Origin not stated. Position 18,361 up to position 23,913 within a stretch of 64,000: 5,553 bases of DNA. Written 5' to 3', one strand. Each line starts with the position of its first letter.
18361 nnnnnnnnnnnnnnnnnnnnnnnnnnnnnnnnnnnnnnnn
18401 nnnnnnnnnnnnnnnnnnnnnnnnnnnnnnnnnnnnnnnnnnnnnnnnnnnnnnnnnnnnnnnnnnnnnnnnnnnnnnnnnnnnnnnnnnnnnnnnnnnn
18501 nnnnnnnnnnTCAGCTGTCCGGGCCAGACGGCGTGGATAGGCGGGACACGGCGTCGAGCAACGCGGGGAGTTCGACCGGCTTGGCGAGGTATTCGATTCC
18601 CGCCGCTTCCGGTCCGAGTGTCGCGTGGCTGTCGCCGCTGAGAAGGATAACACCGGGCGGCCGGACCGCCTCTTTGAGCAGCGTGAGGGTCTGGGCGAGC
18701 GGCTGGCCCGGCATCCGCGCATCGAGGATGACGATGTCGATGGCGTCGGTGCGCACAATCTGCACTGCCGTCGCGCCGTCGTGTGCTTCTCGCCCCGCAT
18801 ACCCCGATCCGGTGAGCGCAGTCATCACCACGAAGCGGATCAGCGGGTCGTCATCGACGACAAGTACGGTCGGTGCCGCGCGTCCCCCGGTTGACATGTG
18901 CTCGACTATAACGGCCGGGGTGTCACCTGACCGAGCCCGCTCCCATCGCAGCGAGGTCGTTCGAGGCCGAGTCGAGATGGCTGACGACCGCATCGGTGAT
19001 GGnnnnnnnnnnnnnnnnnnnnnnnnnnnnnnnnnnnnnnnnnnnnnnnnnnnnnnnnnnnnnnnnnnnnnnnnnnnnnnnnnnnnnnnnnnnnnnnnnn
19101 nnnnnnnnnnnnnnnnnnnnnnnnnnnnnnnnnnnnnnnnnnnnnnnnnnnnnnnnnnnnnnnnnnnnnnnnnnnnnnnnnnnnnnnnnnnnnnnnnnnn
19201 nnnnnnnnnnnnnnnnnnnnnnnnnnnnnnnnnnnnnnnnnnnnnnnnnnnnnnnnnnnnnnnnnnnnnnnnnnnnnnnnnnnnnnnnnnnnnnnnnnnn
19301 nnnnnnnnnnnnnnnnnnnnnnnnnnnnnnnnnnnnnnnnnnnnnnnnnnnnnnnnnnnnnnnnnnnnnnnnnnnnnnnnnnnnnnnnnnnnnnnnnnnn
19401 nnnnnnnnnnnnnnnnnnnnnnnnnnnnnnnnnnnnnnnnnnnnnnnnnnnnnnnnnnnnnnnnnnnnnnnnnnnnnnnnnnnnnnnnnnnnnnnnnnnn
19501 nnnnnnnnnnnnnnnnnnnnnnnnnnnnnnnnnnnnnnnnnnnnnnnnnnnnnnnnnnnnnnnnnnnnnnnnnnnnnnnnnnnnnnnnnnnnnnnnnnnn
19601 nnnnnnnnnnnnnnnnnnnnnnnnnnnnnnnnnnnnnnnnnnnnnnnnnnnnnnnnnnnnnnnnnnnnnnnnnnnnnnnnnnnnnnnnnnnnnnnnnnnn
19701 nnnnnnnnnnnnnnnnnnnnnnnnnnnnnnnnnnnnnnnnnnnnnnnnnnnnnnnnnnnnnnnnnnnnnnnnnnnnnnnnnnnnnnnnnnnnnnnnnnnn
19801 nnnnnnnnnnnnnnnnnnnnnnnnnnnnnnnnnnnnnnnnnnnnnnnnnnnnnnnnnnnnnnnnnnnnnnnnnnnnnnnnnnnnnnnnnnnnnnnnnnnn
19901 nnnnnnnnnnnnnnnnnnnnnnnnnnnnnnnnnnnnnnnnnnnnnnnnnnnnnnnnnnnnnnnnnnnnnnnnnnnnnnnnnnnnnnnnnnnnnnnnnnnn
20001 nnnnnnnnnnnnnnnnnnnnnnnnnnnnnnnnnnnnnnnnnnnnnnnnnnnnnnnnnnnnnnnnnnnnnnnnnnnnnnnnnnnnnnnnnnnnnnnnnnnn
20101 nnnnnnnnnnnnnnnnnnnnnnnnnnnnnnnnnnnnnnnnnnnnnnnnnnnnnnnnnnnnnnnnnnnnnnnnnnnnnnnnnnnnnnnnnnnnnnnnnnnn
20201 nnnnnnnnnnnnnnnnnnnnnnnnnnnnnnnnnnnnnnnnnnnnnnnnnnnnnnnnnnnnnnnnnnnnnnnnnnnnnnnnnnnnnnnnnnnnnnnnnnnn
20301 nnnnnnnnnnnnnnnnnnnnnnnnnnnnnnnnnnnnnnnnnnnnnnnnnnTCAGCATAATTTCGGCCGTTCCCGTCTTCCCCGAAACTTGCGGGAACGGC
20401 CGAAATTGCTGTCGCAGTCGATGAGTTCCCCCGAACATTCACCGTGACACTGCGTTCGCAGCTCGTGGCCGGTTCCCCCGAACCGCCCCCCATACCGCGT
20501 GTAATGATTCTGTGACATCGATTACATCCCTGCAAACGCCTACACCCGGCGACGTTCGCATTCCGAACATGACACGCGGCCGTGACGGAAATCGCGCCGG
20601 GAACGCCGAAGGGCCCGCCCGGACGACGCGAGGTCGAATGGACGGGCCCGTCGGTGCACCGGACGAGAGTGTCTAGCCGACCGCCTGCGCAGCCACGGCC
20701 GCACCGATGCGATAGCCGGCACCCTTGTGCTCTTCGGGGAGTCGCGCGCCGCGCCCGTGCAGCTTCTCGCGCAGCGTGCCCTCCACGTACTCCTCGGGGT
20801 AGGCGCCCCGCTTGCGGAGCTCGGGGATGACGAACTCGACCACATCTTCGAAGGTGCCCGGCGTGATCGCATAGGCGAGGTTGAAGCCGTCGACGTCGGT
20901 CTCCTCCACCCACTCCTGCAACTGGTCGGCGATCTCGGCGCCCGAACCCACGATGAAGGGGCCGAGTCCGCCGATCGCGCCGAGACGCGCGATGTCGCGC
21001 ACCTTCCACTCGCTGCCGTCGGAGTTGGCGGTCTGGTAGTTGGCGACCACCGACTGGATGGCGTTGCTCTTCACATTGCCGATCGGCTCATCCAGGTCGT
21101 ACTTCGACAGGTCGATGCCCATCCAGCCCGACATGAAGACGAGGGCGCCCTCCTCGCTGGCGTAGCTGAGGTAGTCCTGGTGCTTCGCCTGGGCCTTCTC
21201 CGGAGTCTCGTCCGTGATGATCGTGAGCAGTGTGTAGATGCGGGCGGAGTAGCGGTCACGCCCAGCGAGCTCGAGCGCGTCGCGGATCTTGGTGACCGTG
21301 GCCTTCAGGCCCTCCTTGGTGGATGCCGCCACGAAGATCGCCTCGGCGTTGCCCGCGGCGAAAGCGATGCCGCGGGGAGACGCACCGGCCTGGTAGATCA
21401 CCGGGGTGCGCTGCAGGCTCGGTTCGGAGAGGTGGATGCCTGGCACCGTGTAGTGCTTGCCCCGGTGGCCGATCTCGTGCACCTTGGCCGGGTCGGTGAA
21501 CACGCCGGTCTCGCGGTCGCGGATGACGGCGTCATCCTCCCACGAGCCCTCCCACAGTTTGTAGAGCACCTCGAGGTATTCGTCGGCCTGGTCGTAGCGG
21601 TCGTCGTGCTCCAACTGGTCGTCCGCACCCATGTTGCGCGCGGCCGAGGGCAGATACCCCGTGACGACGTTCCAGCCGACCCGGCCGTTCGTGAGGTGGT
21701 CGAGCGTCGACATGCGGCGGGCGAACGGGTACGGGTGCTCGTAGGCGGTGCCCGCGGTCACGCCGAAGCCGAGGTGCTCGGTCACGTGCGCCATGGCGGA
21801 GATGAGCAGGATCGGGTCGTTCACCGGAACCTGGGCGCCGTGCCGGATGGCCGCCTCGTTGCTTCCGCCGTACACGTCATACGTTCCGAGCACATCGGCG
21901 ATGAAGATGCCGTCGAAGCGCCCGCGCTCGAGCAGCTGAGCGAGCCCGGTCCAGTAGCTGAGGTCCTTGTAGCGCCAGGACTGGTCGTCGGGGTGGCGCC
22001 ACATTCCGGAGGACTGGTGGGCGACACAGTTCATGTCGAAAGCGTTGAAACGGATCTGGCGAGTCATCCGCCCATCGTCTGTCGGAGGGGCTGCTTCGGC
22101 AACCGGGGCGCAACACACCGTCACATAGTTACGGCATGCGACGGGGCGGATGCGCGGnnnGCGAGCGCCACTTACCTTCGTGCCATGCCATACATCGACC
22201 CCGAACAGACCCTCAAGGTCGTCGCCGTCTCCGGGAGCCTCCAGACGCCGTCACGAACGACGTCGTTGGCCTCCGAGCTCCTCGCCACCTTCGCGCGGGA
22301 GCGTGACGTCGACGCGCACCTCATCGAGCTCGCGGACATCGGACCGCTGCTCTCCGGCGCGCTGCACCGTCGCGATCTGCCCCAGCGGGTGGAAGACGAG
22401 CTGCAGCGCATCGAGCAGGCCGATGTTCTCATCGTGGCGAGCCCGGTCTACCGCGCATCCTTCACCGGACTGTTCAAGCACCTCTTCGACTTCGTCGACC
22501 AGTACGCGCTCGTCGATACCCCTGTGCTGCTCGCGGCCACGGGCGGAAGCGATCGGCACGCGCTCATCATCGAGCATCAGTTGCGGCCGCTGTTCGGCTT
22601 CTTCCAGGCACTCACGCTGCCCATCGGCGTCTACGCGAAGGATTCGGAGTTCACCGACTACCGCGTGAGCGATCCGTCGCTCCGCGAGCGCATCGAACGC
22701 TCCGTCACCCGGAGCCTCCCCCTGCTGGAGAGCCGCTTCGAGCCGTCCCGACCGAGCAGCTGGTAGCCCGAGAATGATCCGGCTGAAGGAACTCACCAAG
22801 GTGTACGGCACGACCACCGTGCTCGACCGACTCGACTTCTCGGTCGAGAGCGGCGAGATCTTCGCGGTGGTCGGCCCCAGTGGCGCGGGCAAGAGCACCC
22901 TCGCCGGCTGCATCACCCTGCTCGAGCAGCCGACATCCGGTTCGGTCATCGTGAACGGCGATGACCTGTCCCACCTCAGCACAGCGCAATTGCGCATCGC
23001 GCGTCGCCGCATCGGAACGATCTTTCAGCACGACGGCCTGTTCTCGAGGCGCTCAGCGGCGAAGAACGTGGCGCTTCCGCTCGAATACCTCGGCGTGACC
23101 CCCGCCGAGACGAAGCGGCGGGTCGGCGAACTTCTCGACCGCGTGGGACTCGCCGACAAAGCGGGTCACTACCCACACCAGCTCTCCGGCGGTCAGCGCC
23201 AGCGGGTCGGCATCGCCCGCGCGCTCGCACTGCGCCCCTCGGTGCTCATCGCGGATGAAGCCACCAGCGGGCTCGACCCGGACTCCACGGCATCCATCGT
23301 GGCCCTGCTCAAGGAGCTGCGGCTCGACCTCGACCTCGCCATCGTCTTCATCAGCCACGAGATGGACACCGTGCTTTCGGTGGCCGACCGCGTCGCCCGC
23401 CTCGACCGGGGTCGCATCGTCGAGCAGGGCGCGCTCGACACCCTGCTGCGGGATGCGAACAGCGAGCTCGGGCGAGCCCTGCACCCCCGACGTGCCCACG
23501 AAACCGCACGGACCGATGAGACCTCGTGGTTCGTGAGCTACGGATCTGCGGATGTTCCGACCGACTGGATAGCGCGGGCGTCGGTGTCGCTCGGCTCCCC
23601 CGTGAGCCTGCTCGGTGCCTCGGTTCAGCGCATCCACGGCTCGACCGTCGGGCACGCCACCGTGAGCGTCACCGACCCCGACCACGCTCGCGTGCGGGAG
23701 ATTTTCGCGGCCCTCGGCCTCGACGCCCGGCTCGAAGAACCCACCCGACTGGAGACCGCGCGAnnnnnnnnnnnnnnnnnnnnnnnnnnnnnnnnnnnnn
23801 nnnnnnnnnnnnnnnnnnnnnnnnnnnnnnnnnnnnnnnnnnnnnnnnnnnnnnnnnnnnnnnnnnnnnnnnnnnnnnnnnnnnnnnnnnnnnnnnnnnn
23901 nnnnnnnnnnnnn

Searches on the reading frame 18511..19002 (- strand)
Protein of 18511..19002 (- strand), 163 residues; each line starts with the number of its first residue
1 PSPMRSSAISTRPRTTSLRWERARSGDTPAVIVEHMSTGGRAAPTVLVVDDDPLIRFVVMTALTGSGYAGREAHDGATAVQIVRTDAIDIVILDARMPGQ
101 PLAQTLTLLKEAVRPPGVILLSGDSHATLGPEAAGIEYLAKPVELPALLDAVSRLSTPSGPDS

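Call 61: search_protein_families(library=pfam, proteins=[window:18511-19002:-], max_evalue=0.0001)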
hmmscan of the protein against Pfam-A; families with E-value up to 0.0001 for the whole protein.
window:18511-19002:- (163 aa): 1 family
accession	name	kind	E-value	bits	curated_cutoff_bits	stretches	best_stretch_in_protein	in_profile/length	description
PF00072.30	Response_reg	-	1.5e-15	57.7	30.2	1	46-152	1-110/111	Response regulator receiver domain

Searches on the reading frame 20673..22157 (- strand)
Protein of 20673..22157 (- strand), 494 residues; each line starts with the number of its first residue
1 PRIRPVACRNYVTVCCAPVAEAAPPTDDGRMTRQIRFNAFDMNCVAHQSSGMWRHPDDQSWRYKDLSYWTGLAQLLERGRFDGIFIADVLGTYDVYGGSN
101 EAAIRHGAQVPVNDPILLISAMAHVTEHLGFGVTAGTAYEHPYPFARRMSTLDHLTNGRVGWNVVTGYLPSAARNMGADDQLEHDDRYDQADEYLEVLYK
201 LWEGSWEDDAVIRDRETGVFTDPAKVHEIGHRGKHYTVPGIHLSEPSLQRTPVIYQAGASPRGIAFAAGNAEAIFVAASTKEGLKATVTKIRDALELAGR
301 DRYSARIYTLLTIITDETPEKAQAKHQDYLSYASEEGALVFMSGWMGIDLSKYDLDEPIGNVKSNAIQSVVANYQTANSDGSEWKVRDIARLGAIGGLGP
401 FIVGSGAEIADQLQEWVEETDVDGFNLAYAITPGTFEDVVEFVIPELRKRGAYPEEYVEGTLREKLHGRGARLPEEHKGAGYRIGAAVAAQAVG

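Call 13: search_protein_families(library=pfam, proteins=[window:20673-22157:-], max_evalue=0.001)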
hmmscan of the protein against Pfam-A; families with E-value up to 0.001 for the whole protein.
window:20673-22157:- (494 aa): 1 family
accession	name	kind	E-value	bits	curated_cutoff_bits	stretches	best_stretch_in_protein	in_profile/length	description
PF00296.26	Bac_luciferase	-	1.9e-43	149.5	27.9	1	58-419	19-309/314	Luciferase-like monooxygenase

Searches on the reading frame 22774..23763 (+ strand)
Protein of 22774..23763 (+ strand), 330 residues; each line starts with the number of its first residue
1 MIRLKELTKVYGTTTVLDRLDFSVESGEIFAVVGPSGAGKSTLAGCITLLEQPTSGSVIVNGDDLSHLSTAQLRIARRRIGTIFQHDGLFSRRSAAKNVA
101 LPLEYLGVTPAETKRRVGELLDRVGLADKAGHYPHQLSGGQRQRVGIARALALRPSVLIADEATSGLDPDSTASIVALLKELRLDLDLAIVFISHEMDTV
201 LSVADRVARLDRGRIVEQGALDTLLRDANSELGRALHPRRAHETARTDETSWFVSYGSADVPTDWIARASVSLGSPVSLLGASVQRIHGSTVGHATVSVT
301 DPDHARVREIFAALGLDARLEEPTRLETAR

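Call 13: search_protein_families(library=pfam, proteins=[window:22774-23763:+], max_evalue=0.001)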
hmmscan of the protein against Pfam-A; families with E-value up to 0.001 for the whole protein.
window:22774-23763:+ (330 aa): 4 families
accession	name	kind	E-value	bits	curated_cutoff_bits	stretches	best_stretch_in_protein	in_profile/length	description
PF00005.33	ABC_tran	-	2.7e-36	125.6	25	1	17-165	1-137/137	ABC transporter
PF13304.12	AAA_21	-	3.8e-06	27.6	27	0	29-55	1-26/304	AAA domain, putative AbiEii toxin, Type IV TA system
PF13191.12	AAA_16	-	1.2e-05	26.3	32.6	1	16-190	12-166/167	AAA ATPase domain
PF02463.25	SMC_N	-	1.2e-05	25.4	40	1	28-201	25-205/220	RecF/RecN/SMC N terminal domain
